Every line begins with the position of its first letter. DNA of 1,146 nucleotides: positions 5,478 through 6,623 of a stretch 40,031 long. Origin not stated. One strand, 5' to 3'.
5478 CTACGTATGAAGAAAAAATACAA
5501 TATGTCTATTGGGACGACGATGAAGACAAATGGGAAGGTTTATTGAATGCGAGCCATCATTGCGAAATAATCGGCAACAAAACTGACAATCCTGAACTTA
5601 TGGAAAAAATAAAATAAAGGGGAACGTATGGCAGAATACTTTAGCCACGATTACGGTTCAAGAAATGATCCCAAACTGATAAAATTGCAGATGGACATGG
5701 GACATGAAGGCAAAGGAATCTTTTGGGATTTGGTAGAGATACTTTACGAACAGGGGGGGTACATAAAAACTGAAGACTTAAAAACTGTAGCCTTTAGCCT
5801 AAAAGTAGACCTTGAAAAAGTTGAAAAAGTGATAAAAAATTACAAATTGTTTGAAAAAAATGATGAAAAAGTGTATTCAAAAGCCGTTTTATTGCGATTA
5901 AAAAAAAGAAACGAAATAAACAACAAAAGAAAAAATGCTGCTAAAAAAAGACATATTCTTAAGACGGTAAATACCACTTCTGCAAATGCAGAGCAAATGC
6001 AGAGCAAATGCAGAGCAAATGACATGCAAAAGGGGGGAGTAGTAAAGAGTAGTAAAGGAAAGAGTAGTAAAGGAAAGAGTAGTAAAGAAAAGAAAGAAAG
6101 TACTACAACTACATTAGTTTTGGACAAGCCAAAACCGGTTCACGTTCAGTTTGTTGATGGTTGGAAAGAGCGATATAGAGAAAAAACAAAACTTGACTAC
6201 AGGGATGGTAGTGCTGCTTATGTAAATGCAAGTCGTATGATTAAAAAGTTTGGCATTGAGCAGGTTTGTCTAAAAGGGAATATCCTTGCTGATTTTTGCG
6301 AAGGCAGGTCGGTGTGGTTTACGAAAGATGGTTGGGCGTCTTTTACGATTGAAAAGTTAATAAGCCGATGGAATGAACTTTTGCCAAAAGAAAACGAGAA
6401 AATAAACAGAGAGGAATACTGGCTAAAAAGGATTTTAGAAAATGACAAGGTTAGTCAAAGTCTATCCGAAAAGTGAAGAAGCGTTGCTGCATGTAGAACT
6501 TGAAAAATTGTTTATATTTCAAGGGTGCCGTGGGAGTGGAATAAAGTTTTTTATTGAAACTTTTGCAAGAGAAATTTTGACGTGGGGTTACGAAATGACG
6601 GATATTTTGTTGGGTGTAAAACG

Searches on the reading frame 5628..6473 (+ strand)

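Call 94: search_protein_families(library=pfam, proteins=[window:5628-6473:+], max_evalue=0.001)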
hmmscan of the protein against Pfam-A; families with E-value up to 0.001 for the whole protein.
window:5628-6473:+ (282 aa): 2 families
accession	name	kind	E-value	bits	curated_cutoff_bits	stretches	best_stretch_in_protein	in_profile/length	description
PF14297.12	Lin1244_N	-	1.7e-11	45.1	25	1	4-78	1-82/95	Lin1244/Lin1753-like, N-terminal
PF17846.6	XRN_M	-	0.00026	20.5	23.8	1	38-191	46-185/443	Xrn1 helical domain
